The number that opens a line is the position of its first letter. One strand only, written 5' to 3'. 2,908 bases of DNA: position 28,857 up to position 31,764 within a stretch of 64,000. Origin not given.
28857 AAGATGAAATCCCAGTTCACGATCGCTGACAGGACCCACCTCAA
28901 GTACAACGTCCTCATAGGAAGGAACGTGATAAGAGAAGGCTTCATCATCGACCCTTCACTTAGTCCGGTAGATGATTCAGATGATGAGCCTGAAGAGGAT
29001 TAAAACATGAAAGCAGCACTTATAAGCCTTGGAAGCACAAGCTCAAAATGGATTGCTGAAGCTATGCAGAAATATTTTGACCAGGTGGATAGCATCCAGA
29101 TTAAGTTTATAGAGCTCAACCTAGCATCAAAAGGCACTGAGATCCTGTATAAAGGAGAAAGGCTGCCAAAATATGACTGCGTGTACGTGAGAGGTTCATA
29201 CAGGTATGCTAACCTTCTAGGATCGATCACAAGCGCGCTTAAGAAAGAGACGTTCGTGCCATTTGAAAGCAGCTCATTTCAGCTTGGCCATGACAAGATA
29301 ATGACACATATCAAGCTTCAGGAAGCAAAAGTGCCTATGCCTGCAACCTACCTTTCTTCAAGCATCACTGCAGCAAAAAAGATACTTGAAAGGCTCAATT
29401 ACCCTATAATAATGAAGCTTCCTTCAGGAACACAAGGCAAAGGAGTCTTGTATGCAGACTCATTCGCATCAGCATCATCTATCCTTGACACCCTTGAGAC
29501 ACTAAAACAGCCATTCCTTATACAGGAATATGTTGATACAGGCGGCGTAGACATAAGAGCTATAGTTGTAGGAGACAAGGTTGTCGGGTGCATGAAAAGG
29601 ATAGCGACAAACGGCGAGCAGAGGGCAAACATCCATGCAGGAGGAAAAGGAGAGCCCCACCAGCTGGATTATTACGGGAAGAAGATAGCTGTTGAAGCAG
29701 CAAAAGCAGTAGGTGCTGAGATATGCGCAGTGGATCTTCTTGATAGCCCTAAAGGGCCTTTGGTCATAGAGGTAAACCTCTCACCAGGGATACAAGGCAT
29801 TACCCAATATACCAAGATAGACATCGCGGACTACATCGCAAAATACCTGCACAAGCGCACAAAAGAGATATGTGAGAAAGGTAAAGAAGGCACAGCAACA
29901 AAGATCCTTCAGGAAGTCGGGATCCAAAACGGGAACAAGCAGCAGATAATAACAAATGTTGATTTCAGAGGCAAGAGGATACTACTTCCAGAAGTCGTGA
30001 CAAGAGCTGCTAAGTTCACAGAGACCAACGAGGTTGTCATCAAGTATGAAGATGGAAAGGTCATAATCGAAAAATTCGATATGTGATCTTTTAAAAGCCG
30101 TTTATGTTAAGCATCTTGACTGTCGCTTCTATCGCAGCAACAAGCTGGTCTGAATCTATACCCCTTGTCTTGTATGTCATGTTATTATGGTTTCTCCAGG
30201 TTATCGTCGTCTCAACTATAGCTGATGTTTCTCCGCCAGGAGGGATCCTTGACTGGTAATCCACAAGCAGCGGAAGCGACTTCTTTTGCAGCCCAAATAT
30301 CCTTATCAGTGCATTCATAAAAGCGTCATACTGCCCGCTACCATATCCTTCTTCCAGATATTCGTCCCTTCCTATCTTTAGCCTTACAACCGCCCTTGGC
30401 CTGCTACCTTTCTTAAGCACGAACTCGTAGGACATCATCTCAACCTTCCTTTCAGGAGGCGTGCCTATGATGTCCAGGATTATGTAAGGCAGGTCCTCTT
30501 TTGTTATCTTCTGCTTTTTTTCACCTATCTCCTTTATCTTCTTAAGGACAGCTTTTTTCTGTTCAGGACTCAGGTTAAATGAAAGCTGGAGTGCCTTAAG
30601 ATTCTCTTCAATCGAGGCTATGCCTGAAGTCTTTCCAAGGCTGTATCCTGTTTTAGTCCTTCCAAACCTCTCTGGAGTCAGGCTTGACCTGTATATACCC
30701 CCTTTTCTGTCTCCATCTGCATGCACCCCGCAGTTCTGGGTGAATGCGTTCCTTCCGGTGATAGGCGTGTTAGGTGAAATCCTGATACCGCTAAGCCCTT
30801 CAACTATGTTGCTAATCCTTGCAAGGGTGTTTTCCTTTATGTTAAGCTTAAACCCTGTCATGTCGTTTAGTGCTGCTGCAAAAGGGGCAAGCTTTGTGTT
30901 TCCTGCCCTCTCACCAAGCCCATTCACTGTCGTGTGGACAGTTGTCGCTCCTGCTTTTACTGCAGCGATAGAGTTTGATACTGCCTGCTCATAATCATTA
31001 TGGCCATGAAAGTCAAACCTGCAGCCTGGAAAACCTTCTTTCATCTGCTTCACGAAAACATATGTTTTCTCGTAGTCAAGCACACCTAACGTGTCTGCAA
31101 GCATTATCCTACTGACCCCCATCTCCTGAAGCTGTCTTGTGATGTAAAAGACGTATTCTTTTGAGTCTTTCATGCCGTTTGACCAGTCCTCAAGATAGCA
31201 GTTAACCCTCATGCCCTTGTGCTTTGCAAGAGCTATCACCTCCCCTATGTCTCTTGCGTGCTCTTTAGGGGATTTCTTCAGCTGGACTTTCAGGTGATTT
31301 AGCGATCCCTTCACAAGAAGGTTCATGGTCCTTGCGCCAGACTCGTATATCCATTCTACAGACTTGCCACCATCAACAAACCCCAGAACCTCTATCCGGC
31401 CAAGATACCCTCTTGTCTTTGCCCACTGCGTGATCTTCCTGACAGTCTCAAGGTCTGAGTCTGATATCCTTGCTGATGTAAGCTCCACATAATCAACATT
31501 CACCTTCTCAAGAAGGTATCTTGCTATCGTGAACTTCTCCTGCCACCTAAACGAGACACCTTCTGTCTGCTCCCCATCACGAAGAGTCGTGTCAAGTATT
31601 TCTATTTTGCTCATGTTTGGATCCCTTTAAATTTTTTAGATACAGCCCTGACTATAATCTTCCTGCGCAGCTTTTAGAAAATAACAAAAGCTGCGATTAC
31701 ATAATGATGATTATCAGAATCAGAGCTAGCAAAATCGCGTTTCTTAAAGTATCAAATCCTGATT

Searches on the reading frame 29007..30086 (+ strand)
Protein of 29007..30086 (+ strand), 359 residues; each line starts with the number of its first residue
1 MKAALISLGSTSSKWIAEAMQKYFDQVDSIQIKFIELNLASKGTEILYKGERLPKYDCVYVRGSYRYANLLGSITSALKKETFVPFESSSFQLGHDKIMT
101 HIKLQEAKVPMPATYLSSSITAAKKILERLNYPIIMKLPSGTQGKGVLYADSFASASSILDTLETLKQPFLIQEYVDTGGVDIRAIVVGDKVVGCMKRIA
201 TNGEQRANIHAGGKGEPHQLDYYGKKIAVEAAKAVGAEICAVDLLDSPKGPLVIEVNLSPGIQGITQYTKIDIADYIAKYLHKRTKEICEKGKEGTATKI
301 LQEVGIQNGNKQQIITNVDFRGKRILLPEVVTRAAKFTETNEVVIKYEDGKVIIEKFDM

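Call 43: search_protein_families(library=ncbifam, proteins=[window:29007-30086:+], max_evalue=0.00001)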
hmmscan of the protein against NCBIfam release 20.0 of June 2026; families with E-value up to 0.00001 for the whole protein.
window:29007-30086:+ (359 aa): 14 families
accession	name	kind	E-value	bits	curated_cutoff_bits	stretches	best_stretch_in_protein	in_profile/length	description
TIGR00768.1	rimK_fam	subfamily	6.8e-58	196.2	143.4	1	12-280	12-275/276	RimK family alpha-L-glutamate ligase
NF007764.0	PRK10446.1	equivalog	3.9e-45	154.4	331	1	1-290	1-296/300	30S ribosomal protein S6--L-glutamate ligase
TIGR02144.1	LysX_arch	equivalog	2.5e-44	151.5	275.6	1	87-286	78-280/281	lysine biosynthesis protein LysX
NF040720.1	MptN_Meth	equivalog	7.3e-39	133.6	350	1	14-281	11-290/291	tetrahydromethanopterin:alpha-L-glutamate ligase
TIGR04356.1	grasp_GAK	hypoth_equivalog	4.7e-22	78.4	300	1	12-282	8-284/287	GAK system ATP-grasp enzyme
TIGR04443.1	F420_CofF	equivalog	7.6e-21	74.4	300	1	93-285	89-282/283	coenzyme gamma-F420-2:alpha-L-glutamate ligase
NF003573.0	PRK05246.1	equivalog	5.6e-18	64.8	272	1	110-286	134-314/316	glutathione synthase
TIGR01380.1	glut_syn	equivalog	2.7e-15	56.2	299.05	1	111-283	134-310/312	glutathione synthase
TIGR02068.2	cya_phycin_syn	equivalog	5.6e-15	54.4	850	1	91-200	208-316/862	cyanophycin synthetase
NF009110.0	PRK12458.1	subfamily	7.9e-15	54.7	408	1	77-286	116-329/349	glutathione synthetase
NF010623.0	PRK14016.1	subfamily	3.4e-13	48.6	877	1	92-200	210-317/871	cyanophycin synthetase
NF002563.0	PRK02186.1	subfamily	4.9e-08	31.7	625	1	93-195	104-209/890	argininosuccinate lyase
NF002378.0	PRK01372.1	subfamily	1.2e-07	30.8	243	0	92-262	96-273/305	D-alanine--D-alanine ligase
NF009402.0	PRK12767.1-1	equivalog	6.9e-07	28.4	218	1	91-204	110-221/329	carbamoyl phosphate synthase-like protein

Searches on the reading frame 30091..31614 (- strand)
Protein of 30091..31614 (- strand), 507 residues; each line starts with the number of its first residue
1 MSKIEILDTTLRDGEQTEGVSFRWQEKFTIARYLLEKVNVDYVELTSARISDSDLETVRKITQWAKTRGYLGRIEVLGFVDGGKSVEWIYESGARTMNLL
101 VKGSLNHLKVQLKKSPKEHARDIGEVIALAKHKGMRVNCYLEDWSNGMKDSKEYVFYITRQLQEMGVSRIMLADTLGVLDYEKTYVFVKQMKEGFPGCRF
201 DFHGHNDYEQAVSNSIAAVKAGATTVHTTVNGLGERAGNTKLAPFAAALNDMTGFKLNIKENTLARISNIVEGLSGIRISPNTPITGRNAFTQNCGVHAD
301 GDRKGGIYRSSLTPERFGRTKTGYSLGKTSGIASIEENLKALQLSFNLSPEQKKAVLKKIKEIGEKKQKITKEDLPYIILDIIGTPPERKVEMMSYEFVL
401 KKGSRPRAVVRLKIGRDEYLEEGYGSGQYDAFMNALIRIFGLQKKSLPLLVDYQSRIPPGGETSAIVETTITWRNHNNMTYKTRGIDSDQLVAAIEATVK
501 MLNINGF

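Call 43: search_protein_families(library=ncbifam, proteins=[window:30091-31614:-], max_evalue=0.00001)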
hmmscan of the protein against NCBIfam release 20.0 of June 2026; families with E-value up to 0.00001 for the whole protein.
window:30091-31614:- (507 aa): 26 families (the best 25 are shown)
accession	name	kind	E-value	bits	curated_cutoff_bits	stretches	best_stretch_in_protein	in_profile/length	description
NF042433.1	CitmalDyn_Leptosp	equivalog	7.1e-180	598.9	950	1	2-504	6-509/514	(R)-citramalate synthase CimA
NF002085.0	PRK00915.1-2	subfamily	1.1e-93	314.8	517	1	2-504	12-498/504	2-isopropylmalate synthase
NF002086.0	PRK00915.1-3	equivalog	8.3e-76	255.5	532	1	2-503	5-499/516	2-isopropylmalate synthase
NF002088.0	PRK00915.1-5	equivalog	4.7e-73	246.4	697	1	1-500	1-493/514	2-isopropylmalate synthase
TIGR02090.1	LEU1_arch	subfamily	2.4e-72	244.1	484.75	1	4-379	1-363/363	isopropylmalate/citramalate/homocitrate synthases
TIGR02660.1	nifV_homocitr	equivalog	5.6e-72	243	462.9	1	4-376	2-362/365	homocitrate synthase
TIGR00973.1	leuA_bact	equivalog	3.4e-70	236.9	598.7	1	3-503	1-494/494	2-isopropylmalate synthase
NF002087.0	PRK00915.1-4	equivalog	6.1e-69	232.9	729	1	3-503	6-500/516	2-isopropylmalate synthase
TIGR02146.1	LysS_fung_arch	equivalog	1.8e-67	228.1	413.55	1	6-361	1-343/344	homocitrate synthase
NF041069.1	IPMS_Sufob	equivalog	4.3e-63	213.8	600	1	4-383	1-369/371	isopropylmalate synthase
NF002084.0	PRK00915.1-1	equivalog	1.5e-47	162.3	748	1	2-503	3-497/523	2-isopropylmalate synthase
TIGR00977.1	citramal_synth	equivalog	7.8e-45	153.1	450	1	3-499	1-510/526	citramalate synthase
NF042434.1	IPMS_Lepto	equivalog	2.4e-31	109.1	500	1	3-367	5-373/374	2-isopropylmalate synthase LeuA2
NF006049.0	PRK08195.1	subfamily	1.4e-20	73.6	229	1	126-264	124-259/344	4-hyroxy-2-oxovalerate/4-hydroxy-2-oxopentanoic acid aldolase,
TIGR03217.1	4OH_2_O_val_ald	equivalog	1.3e-18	67.3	286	1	126-260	119-250/334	4-hydroxy-2-oxovalerate aldolase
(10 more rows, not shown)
